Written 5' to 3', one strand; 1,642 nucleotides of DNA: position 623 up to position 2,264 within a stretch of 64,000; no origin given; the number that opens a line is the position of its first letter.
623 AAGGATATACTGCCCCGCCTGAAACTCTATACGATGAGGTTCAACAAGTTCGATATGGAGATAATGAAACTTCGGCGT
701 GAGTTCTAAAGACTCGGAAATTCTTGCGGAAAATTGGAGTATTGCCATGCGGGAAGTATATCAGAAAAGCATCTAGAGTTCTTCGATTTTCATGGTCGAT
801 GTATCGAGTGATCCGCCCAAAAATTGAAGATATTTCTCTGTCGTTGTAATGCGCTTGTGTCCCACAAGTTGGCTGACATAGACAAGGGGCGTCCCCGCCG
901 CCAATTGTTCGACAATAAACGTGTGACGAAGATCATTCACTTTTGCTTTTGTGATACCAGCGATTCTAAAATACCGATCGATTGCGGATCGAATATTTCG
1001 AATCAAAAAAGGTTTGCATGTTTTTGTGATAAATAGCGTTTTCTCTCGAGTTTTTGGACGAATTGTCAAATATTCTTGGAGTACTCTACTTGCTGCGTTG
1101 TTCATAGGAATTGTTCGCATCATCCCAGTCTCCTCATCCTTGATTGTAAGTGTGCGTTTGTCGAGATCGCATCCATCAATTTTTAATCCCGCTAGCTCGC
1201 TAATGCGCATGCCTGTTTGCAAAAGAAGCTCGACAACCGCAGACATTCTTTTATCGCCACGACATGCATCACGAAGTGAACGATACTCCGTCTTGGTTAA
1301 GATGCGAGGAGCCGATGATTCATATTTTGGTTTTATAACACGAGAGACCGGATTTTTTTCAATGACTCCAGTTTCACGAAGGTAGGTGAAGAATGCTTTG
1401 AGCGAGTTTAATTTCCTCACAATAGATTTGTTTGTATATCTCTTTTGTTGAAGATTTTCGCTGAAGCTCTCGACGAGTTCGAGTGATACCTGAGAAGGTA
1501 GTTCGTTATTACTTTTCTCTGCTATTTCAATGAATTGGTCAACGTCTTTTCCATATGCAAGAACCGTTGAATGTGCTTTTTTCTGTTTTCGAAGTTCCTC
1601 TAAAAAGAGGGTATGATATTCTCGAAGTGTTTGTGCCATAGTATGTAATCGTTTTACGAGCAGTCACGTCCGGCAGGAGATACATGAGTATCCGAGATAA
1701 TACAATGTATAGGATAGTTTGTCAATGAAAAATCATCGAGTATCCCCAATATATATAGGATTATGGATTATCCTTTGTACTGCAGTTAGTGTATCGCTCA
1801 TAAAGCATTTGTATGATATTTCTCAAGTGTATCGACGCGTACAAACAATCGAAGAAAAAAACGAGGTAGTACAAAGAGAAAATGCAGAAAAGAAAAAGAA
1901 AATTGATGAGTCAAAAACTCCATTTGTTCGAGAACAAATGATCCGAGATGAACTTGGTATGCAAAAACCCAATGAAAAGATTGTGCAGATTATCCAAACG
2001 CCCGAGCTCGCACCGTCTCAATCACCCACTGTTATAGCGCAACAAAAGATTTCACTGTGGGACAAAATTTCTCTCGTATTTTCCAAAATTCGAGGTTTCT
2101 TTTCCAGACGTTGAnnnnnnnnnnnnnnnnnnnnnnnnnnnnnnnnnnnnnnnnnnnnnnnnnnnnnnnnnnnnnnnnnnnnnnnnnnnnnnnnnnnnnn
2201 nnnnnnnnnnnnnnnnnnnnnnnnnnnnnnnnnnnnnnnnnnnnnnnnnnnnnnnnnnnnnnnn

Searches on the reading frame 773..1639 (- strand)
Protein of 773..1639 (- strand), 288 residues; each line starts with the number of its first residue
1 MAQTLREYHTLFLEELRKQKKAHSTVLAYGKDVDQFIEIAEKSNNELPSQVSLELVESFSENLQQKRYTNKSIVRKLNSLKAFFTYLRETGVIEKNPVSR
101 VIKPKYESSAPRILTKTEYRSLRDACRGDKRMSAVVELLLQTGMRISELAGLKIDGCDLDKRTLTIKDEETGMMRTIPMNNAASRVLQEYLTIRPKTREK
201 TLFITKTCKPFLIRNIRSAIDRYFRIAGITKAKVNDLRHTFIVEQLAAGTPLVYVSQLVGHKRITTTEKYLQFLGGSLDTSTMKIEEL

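Call 9: search_protein_families(library=pfam, proteins=[window:773-1639:-], max_evalue=0.01)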
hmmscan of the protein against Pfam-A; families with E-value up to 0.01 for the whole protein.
window:773-1639:- (288 aa): 5 families
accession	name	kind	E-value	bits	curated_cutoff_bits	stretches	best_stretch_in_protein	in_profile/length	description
PF00589.27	Phage_integrase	-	9.3e-28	97.6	27.1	1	113-272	2-167/172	Phage integrase family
PF02899.23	Phage_int_SAM_1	-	1.5e-11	44.8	22.3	1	11-89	3-81/83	Phage integrase, N-terminal SAM-like domain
PF13495.12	Phage_int_SAM_4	-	2.1e-06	28.5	27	1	12-89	5-80/85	Phage integrase, N-terminal SAM-like domain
PF13102.12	Phage_int_SAM_5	-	1.4e-05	25.8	22.3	1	8-98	5-93/98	Phage integrase SAM-like domain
PF24624.1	Int_N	-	0.0049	18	27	0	22-101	15-96/100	Phage integrase, N-terminal domain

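Call 10: find_encoding_contigs(protein=window:773-1639:-, flank=4000, max_places=10)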
Protein window:773-1639:- (288 aa): no gene with exactly this product is on record in the collection.

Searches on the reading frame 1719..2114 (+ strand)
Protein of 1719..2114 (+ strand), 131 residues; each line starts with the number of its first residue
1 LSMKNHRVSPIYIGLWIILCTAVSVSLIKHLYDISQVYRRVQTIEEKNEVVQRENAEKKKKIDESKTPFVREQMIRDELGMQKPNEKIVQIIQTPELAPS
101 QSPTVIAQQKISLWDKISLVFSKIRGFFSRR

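Call 8: find_encoding_contigs(protein=window:1719-2114:+, flank=3000, max_places=10)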
Protein window:1719-2114:+ (131 aa): no gene with exactly this product is on record in the collection.

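Call 9: search_protein_families(library=pfam, proteins=[window:1719-2114:+], max_evalue=0.01)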
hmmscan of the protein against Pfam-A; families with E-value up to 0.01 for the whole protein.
window:1719-2114:+ (131 aa): 1 family
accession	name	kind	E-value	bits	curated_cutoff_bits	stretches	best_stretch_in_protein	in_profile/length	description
PF04977.20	DivIC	-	1.4e-09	38.1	28.9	1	20-93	5-79/80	Septum formation initiator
